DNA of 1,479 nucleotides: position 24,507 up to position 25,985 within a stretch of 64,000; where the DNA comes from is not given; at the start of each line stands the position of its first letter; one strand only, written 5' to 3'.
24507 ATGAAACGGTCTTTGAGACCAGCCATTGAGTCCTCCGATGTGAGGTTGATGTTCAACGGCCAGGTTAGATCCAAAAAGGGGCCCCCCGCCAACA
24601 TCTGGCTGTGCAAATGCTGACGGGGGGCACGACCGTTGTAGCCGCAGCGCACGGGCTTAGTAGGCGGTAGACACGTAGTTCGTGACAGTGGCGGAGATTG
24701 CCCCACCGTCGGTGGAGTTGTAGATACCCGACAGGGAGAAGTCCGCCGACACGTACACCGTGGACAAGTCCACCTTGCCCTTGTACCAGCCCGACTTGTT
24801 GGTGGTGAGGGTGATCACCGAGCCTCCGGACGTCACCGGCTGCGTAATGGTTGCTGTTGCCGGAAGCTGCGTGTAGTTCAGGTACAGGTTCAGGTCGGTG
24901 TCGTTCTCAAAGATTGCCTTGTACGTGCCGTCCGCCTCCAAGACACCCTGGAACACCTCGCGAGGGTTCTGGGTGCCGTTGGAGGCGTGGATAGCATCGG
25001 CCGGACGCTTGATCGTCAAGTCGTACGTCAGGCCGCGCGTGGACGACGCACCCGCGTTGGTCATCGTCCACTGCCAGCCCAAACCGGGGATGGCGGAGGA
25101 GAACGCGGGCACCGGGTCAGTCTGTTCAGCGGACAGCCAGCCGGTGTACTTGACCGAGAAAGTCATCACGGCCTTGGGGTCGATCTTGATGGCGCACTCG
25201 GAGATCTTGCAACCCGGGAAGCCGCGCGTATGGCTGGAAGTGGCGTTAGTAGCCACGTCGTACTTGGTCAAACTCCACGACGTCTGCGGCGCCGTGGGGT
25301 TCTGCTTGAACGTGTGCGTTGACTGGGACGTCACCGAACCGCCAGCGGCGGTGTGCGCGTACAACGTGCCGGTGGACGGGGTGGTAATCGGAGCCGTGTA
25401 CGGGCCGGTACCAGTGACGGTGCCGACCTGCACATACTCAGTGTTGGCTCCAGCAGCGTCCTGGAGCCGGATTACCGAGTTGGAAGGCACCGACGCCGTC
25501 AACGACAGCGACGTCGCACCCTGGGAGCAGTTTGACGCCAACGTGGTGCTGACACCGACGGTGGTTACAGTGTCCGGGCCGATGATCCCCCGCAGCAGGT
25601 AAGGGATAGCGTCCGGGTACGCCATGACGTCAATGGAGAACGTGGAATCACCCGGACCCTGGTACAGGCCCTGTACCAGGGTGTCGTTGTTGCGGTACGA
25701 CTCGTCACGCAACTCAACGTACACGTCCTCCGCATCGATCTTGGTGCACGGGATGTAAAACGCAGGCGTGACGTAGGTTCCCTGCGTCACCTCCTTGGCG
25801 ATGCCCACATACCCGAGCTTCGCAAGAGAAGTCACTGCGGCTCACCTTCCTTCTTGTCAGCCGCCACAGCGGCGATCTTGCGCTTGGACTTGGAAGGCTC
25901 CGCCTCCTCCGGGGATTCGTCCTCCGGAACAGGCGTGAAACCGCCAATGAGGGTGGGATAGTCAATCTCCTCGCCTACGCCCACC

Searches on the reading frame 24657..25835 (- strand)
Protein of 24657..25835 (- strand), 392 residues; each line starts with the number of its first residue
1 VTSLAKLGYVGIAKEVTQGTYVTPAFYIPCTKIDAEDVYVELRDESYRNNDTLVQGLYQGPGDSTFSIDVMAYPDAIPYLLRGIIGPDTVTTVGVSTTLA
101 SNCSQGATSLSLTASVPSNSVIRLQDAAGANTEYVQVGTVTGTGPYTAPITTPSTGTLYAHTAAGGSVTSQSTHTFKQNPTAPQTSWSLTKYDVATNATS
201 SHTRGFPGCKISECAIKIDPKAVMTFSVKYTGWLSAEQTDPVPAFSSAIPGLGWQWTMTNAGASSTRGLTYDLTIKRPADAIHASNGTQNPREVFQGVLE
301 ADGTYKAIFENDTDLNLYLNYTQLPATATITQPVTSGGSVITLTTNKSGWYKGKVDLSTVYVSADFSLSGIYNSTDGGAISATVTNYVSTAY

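Call 10: search_protein_families(library=phrogs, proteins=[window:24657-25835:-], max_evalue=0.001)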
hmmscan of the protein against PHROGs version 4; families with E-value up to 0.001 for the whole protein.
window:24657-25835:- (392 aa): 1 family
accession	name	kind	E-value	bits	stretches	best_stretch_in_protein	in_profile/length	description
phrog_290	-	tail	4.8e-19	70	1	1-343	12-290/411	minor tail protein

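Call 11: search_protein_families(library=pfam, proteins=[window:24657-25835:-], max_evalue=0.001)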
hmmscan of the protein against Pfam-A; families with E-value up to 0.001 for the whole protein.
window:24657-25835:- (392 aa): 1 family
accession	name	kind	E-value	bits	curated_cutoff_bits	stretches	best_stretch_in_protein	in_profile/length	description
PF18906.5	Phage_tube_2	-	5.6e-17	62.6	27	1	9-384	5-262/266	Phage tail tube protein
